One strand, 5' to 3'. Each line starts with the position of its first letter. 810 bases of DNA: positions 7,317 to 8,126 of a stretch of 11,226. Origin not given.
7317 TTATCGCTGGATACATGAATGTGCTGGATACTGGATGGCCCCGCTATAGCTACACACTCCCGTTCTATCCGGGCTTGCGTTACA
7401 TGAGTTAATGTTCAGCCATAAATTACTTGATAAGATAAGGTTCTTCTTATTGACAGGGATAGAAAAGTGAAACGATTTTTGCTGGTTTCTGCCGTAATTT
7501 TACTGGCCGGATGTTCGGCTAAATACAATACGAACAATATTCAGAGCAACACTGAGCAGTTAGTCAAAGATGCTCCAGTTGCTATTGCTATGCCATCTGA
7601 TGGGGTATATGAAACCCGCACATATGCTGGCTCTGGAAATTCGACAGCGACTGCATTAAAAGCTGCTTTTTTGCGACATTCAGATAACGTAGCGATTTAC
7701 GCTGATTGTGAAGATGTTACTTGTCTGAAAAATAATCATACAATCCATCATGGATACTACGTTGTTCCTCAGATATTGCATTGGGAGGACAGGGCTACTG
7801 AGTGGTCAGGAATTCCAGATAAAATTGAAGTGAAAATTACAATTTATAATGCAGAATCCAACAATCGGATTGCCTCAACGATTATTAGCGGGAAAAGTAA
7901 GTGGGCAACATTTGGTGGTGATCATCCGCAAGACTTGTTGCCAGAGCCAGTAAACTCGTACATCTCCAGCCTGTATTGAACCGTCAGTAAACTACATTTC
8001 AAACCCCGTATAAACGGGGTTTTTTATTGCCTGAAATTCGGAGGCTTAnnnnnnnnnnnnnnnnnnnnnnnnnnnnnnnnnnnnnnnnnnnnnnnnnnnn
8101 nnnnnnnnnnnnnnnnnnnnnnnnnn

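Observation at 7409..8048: AT-rich lipoprotein moron with its own terminator inserted between tail-tip genes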

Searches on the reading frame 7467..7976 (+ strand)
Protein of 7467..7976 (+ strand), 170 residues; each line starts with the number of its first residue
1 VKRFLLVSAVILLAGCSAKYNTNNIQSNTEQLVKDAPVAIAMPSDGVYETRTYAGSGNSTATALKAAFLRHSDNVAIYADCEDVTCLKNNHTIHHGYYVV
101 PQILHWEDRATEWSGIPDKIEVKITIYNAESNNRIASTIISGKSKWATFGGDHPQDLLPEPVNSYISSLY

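Call 4: search_protein_families(library=pfam, proteins=[window:7467-7976:+], max_evalue=0.1)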
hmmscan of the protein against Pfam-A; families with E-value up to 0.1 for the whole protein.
window:7467-7976:+ (170 aa): 2 families
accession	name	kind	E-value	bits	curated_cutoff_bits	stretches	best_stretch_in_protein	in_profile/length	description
PF16105.10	DUF4823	-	1.4e-42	145.3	25.9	1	31-169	2-141/141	Domain of unknown function (DUF4823)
PF04404.17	ERF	-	0.079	13.4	25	0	78-145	28-89/153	ERF superfamily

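Call 5: search_protein_families(library=phrogs, proteins=[window:7467-7976:+], max_evalue=0.01)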
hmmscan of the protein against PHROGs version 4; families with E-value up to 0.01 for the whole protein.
window:7467-7976:+ (170 aa): 1 family
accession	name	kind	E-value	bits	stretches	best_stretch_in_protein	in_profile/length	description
phrog_4180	-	unknown function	0.0037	18.2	1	2-94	7-92/157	-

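Call 7: search_protein_families(library=ncbifam, proteins=[window:7467-7976:+], max_evalue=0.1)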
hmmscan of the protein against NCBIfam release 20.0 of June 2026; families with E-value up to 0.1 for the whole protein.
window:7467-7976:+ (170 aa): 4 families
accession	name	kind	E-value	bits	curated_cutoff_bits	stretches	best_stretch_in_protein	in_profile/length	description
NF041193.1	lipo_SP0191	subfamily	0.055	13.5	75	1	1-36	1-38/190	SP0191 family lipoprotein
NF040598.1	Ala_zip_lipo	subfamily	0.063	13.8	43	1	5-36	7-38/90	Lpp/OprI family alanine-zipper lipoprotein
NF047408.1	SA0632_fam_LP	equivalog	0.073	12.7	70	0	4-35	6-37/68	SA0632 family lipoprotein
TIGR02747.1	TraV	equivalog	0.085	13.6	44.75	0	3-63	4-59/145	type IV conjugative transfer system lipoprotein TraV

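Call 8: search_protein_families(library=padloc, proteins=[window:7467-7976:+], max_evalue=1)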
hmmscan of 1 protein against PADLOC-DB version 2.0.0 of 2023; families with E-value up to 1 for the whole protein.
window:7467-7976:+ (170 aa): 0 families

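Call 11: find_homologous_proteins(query=window:7467-7976:+, max_evalue=0.001)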
Query window:7467-7976:+ (170 aa): 1688 proteins with E <= 0.001 among 1754 candidates; the best 120 are listed.
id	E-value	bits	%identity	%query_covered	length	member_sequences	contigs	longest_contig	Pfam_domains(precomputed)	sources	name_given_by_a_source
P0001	1.4e-109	381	99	100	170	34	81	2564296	PF16105.11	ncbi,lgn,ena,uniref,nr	ncbi:DUF4823 domain-containing protein [Citrobacter sp. CK184]|uniref:DUF4823 domain-containing prot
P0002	7.3e-102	356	93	100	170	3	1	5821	PF16105.11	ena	-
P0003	8.4e-90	317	81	100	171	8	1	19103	PF16105.11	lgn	-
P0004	2.7e-89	315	80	100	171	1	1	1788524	PF16105.11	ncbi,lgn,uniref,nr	ncbi:Uncharacterised protein [Serratia quinivorans]|uniref:DUF4823 domain-containing protein n=1 Tax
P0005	6.5e-89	314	79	100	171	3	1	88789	PF16105.11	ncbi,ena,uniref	ncbi:DUF4823 domain-containing protein [Serratia sp. OS31]|uniref:DUF4823 domain-containing protein 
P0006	9.1e-89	313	79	100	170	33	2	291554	PF16105.11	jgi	-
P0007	1.0e-87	310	78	100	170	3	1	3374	PF16105.11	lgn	-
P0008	1.1e-87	310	78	100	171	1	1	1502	PF16105.11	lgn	-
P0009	1.7e-87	309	77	100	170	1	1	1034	PF16105.11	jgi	jgi:hypothetical protein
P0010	1.8e-87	309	78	100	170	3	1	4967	PF16105.11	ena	-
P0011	2.0e-87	309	77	100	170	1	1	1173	PF16105.11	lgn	-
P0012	4.7e-86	305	77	100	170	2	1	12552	PF16105.11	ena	-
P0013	6.5e-86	304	76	100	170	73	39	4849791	PF16105.11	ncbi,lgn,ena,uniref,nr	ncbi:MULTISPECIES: DUF4823 domain-containing protein [Enterobacter cloacae complex]|uniref:DUF4823 d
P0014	2.1e-85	302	76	100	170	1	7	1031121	PF16105.11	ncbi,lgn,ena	ncbi:TPA: DUF4823 domain-containing protein [Kluyvera cryocrescens]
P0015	1.4e-84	300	76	100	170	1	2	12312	PF16105.11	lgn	-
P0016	4.6e-84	298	74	100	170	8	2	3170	PF16105.11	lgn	-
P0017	2.3e-82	293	71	100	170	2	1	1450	PF16105.11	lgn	-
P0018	4.4e-82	292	71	100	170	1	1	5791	PF16105.11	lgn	-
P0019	4.5e-82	292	71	100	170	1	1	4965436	PF16105.11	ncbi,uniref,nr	ncbi:hypothetical protein LH23_14780 [Cedecea neteri]|uniref:DUF4823 domain-containing protein n=1 T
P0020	1.8e-81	290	71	100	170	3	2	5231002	PF16105.11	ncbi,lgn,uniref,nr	ncbi:DUF4823 domain-containing protein [Kosakonia sp. ML.JS2a]|uniref:DUF4823 domain-containing prot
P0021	5.3e-81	288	72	100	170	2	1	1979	PF16105.11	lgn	-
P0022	1.4e-80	287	72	100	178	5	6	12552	PF16105.11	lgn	-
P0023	1.7e-77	277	74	94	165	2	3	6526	PF16105.11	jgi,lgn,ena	-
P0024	2.7e-77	276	72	100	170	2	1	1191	PF16105.11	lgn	-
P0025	4.7e-77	275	71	100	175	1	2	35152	PF16105.11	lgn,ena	-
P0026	9.2e-77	274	68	100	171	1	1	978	PF16105.11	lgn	-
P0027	4.8e-75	269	67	100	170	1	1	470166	PF16105.11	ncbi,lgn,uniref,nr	ncbi:DUF4823 domain-containing protein [Enterobacter sp. CC120223-11]|uniref:DUF4823 domain-containi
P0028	4.5e-72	259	68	100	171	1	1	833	PF16105.11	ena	-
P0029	1.5e-71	257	64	100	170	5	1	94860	PF16105.11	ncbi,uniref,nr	ncbi:DUF4823 domain-containing protein [Mangrovibacter phragmitis]|uniref:DUF4823 domain-containing 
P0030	4.9e-71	256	65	98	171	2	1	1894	PF16105.11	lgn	-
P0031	4.3e-70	253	67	100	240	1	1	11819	PF16105.11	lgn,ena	-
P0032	1.3e-69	251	62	99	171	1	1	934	PF16105.11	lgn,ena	-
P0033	2.0e-68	247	62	100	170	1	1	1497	PF16105.11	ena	-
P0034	3.2e-68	247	63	100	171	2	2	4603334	PF16105.11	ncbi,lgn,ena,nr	ncbi:hypothetical protein LJPFL01_1913 [Lelliottia jeotgali]|nr:hypothetical protein LJPFL01_1913 [L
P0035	7.1e-68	245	63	100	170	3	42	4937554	PF16105.11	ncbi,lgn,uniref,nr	ncbi:DUF4823 domain-containing protein [Dickeya solani]|uniref:Integron protein cassette protein n=1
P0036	3.8e-67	243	61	100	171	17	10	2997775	PF16105.11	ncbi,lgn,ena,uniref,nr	ncbi:DUF4823 domain-containing protein [Raoultella terrigena]|uniref:DUF4823 domain-containing prote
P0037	1.5e-66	241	60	100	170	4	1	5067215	PF16105.11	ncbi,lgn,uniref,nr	ncbi:DUF4823 domain-containing protein [Pectobacterium sp. PL64]|uniref:DUF4823 domain-containing pr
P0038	1.7e-66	241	60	100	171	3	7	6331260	PF16105.11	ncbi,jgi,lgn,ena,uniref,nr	ncbi:DUF4823 domain-containing protein [Klebsiella sp. RHBSTW-00484]|uniref:DUF4823 domain-containin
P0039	2.5e-66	240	62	100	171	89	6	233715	PF16105.11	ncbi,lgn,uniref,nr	ncbi:DUF4823 domain-containing protein [Yersinia enterocolitica]|uniref:DUF4823 domain-containing pr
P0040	6.1e-66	239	61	100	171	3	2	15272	PF16105.11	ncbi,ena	-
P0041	1.1e-65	238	59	99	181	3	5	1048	PF16105.11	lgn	-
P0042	6.3e-65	236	63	94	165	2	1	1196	PF16105.11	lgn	-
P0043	1.1e-64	235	59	100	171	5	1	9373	PF16105.11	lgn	-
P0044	2.0e-64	234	61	91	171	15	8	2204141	PF16105.11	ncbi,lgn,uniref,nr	ncbi:uncharacterized protein DUF4823 [Raoultella sp. BIGb0399]|uniref:DUF4823 domain-containing prot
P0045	4.1e-63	230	56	99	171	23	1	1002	PF16105.11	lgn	-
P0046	3.1e-61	224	56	100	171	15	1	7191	PF16105.11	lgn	-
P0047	4.5e-61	223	54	100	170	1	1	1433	PF16105.11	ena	-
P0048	4.4e-60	220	57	100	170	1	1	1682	PF16105.11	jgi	-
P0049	9.4e-60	219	61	94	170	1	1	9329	PF16105.11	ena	-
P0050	1.9e-59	218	69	81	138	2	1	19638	PF16105.11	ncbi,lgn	-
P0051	2.7e-59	218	56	95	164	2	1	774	PF16105.11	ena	-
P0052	5.6e-59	217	55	100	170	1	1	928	PF16105.11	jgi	jgi:Domain of unknown function (DUF4823)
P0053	1.1e-58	216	54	100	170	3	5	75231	PF16105.11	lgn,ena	-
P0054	3.3e-58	214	55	94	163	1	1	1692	PF16105.11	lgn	-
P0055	3.4e-58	214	54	100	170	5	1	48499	PF16105.11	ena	-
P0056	3.6e-58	214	54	100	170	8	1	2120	PF16105.11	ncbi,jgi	jgi:hypothetical protein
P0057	4.0e-58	214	55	92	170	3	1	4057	PF16105.11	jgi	jgi:hypothetical protein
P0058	5.0e-58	213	53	100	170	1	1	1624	PF16105.11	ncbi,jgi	jgi:hypothetical protein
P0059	9.0e-58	213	55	100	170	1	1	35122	PF16105.11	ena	-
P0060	9.5e-58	213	55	100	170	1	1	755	PF16105.11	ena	-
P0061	1.9e-57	212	53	100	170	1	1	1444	PF16105.11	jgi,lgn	jgi:hypothetical protein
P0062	2.0e-57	211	56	99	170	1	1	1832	PF16105.11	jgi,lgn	jgi:uncharacterized protein YceK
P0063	2.3e-57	211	52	100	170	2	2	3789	PF16105.11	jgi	-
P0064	2.7e-57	211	56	100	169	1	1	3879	PF16105.11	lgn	-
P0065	3.1e-57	211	54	100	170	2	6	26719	PF16105.11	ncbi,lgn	-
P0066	4.2e-57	210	55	100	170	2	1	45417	PF16105.11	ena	-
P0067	5.2e-57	210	55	100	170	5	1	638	PF16105.11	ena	-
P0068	6.4e-57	210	57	100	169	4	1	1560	PF16105.11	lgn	-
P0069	6.8e-57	210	51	100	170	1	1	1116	PF16105.11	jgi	jgi:hypothetical protein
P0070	8.2e-57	209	53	100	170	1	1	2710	PF16105.11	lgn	-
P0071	9.7e-57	209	57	98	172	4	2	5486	PF16105.11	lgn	-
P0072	9.7e-57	209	54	99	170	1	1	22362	PF16105.11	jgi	jgi:hypothetical protein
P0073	1.0e-56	209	53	98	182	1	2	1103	PF16105.11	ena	-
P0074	1.1e-56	209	54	100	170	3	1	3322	PF16105.11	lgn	-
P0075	1.2e-56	209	56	94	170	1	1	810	PF16105.11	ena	-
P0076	1.6e-56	209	55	100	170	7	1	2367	PF16105.11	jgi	jgi:hypothetical protein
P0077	1.7e-56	208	53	100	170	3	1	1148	PF16105.11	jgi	jgi:hypothetical protein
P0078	1.9e-56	208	56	99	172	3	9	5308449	PF16105.11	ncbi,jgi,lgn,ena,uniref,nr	ncbi:DUF4823 domain-containing protein [Serratia odorifera]|jgi:hypothetical protein|uniref:DUF4823 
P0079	2.3e-56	208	56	92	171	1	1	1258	PF16105.11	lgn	-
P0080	2.6e-56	208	53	100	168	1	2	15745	PF16105.11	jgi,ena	-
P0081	3.5e-56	207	58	100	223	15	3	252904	PF16105.11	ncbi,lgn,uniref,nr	ncbi:DUF4823 domain-containing protein [Pantoea agglomerans]|uniref:DUF4823 domain-containing protei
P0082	3.9e-56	207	52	100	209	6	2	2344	PF16105.11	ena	-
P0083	4.0e-56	207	52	100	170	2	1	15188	PF16105.11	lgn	-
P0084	4.3e-56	207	54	100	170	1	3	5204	PF16105.11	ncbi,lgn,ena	-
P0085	4.4e-56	207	52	100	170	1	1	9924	PF16105.11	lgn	-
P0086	4.8e-56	207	54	100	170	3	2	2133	PF16105.11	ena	-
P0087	5.2e-56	207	54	100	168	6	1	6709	PF16105.11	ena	-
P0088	5.7e-56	207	55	94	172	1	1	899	PF16105.11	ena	-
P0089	5.9e-56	207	52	100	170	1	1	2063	PF16105.11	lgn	-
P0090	6.0e-56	207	51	100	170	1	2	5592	PF16105.11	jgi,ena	-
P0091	6.2e-56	207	52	100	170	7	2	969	PF16105.11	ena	-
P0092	6.2e-56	207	51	100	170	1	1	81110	PF16105.11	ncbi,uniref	ncbi:DUF4823 domain-containing protein [Methyloglobulus sp.]|uniref:DUF4823 domain-containing protei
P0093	6.4e-56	207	52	100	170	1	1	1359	PF16105.11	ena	-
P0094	6.7e-56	207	55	100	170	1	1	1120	PF16105.11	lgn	-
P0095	7.7e-56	206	55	100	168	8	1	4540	PF16105.11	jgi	jgi:hypothetical protein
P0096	8.4e-56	206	58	100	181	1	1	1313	PF16105.11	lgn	-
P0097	8.4e-56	206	57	100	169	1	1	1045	PF16105.11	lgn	-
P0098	9.6e-56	206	54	100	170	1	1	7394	PF16105.11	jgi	-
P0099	1.1e-55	206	55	100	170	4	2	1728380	PF16105.11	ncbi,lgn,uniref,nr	ncbi:DUF4823 domain-containing protein [Serratia rubidaea]|uniref:DUF4823 domain-containing protein 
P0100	1.3e-55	206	52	100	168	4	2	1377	PF16105.11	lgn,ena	-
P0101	1.7e-55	205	54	100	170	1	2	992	PF16105.11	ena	-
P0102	1.7e-55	205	54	100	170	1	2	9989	PF16105.11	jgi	jgi:hypothetical protein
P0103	1.9e-55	205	51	100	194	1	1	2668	PF16105.11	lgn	-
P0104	2.1e-55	205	53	100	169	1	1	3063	PF16105.11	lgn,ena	-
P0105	2.9e-55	204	53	100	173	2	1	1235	PF16105.11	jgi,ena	jgi:hypothetical protein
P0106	3.1e-55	204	56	100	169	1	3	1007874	PF16105.11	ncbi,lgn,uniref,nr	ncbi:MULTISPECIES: DUF4823 domain-containing protein [unclassified Pantoea]|uniref:DUF4823 domain-co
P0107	3.2e-55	204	49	100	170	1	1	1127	PF16105.11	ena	-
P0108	3.7e-55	204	54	100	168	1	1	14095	PF16105.11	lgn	-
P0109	3.9e-55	204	52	100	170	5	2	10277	PF16105.11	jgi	jgi:hypothetical protein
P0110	4.1e-55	204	52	95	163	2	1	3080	PF16105.11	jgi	-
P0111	5.1e-55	204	53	98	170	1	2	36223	PF16105.11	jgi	jgi:hypothetical protein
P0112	5.7e-55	203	52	100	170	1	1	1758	PF16105.11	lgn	-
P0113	5.8e-55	203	52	100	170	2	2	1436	PF16105.11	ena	-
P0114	6.2e-55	203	52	97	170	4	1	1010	PF16105.11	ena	-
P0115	6.7e-55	203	54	100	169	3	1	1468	PF16105.11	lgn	-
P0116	7.1e-55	203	51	100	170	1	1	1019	PF16105.11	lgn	-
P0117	7.3e-55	203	51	99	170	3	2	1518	PF16105.11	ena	-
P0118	8.7e-55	203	57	96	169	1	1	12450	PF16105.11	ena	-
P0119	1.0e-54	203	52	100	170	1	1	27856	PF16105.11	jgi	jgi:hypothetical protein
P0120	1.1e-54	203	53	100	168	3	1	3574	PF16105.11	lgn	-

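Call 12: search_dna_similar(query=window:7467-7976:+, collection=phages, mode=protein, max_rows=40, max_evalue=0.001)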
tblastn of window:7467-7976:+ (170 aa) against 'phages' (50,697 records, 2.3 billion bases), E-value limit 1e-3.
No match.

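Call 13: find_encoding_contigs(protein=P0001, flank=10000, max_places=6)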
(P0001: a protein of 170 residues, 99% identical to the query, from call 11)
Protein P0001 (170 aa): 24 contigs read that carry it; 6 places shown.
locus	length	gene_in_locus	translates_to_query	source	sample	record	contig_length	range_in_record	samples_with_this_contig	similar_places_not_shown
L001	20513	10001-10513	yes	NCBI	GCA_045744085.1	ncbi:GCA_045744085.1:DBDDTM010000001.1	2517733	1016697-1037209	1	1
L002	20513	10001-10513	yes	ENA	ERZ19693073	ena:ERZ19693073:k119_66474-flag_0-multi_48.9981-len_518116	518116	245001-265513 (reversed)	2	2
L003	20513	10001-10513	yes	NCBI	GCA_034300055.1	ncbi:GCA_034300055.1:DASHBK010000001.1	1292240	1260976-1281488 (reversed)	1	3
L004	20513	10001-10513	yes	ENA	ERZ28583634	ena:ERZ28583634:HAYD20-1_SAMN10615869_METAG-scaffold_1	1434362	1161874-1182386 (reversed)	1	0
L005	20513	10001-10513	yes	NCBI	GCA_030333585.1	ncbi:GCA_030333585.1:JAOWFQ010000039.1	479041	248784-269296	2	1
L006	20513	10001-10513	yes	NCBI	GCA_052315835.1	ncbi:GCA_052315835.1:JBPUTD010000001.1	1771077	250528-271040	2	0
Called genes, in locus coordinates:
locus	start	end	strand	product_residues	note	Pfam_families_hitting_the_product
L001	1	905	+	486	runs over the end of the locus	-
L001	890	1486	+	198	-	-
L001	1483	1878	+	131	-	PF20557:DnaT_2 (faint)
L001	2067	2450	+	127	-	-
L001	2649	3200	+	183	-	-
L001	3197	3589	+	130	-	PF13554:Phage_tail_terminator_5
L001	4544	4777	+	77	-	PF02368:Big_2, PF26182:Ig_NUP210_5th (weak), PF26918:Ig_Eae (weak), PF22359:Big-like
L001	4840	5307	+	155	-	PF27119:Phage_YdaY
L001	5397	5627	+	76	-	-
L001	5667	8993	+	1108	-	PF06791:TMP_2, PF24622:TMP_4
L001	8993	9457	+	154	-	-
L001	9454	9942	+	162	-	PF08875:DUF1833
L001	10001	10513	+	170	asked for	PF16105:DUF4823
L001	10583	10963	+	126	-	-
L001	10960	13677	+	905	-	PF13550:Phage-tail_3 (faint), PF24801:FNIII-A_GpJ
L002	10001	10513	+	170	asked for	PF16105:DUF4823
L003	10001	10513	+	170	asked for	PF16105:DUF4823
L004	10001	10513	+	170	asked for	PF16105:DUF4823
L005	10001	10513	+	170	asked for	PF16105:DUF4823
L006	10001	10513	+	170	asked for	PF16105:DUF4823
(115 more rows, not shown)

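Call 14: find_encoding_contigs(protein=P0013, flank=8000, max_places=5)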
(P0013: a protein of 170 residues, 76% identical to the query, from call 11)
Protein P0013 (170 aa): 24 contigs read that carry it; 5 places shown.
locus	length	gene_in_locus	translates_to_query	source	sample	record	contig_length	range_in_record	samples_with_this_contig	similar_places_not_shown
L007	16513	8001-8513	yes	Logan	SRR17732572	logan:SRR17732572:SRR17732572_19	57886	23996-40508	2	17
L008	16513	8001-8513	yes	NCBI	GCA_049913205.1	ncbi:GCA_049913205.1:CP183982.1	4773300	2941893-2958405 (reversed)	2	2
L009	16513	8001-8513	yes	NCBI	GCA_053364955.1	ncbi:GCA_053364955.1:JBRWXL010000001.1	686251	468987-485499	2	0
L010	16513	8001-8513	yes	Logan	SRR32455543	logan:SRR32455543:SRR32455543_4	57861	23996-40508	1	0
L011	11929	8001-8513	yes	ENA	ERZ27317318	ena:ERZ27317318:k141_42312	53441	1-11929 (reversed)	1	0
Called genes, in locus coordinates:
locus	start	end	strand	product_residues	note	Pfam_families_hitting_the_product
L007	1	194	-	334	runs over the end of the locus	PF02154:FliM, PF01052:FliMN_C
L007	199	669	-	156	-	PF03748:FliL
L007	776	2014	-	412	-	PF02120:Flg_hook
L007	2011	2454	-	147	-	PF02050:FliJ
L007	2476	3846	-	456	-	PF00006:ATP-synt_ab, PF18269:T3SS_ATPase_C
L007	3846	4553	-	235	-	PF02108:FliH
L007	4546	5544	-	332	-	PF03448:MgtE_N (faint), PF14842:FliG_N, PF14841:FliG_M, PF01706:FliG_C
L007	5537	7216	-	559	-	PF01514:YscJ_FliF, PF08345:YscJ_FliF_C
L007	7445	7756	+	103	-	PF02049:FliE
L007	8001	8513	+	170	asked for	PF16105:DUF4823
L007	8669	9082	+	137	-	PF13987:YedD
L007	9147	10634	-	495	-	PF00128:Alpha-amylase, PF02324:Glyco_hydro_70 (faint)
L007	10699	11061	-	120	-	PF05400:FliT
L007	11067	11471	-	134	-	PF02561:FliS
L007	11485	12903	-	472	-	PF02465:FliD_N, PF07195:FliD_C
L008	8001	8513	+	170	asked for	PF16105:DUF4823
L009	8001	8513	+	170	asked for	PF16105:DUF4823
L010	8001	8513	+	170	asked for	PF16105:DUF4823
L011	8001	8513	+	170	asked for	PF16105:DUF4823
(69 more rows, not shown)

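Call 15: find_encoding_contigs(protein=P0035, flank=8000, max_places=4)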
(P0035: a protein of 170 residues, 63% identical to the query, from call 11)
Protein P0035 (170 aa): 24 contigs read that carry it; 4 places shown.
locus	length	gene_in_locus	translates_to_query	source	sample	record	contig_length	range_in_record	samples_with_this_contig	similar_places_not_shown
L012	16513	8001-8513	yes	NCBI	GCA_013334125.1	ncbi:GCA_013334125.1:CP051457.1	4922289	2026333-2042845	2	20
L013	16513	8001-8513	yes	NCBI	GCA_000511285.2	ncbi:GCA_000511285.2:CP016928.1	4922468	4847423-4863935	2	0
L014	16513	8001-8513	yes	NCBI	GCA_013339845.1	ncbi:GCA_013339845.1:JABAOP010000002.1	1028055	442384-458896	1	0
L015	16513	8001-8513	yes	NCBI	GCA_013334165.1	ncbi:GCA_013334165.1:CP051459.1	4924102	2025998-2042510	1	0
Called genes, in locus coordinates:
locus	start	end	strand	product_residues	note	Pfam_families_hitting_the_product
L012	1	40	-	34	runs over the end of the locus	-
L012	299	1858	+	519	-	PF00496:SBP_bac_5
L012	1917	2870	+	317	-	PF19300:BPD_transp_1_N, PF00528:BPD_transp_1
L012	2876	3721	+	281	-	PF12911:OppC_N (weak), PF00528:BPD_transp_1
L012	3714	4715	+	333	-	PF00005:ABC_tran, PF02463:SMC_N (weak), PF13304:AAA_21, PF08352:oligo_HPY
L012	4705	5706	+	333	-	PF00005:ABC_tran, PF08352:oligo_HPY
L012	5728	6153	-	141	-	PF22036:MoaF_like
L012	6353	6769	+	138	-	PF01638:HxlR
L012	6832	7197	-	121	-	PF09394:Inhibitor_I42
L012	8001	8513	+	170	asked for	PF16105:DUF4823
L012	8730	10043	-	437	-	PF00083:Sugar_tr, PF07690:MFS_1, PF13347:MFS_2, PF00083:Sugar_tr, PF07690:MFS_1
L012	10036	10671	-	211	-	-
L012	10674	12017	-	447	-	PF01425:Amidase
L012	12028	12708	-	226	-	PF11010:DUF2848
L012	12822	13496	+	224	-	PF00392:GntR, PF07729:FCD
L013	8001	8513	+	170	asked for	PF16105:DUF4823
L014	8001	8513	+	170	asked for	PF16105:DUF4823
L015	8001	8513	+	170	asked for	PF16105:DUF4823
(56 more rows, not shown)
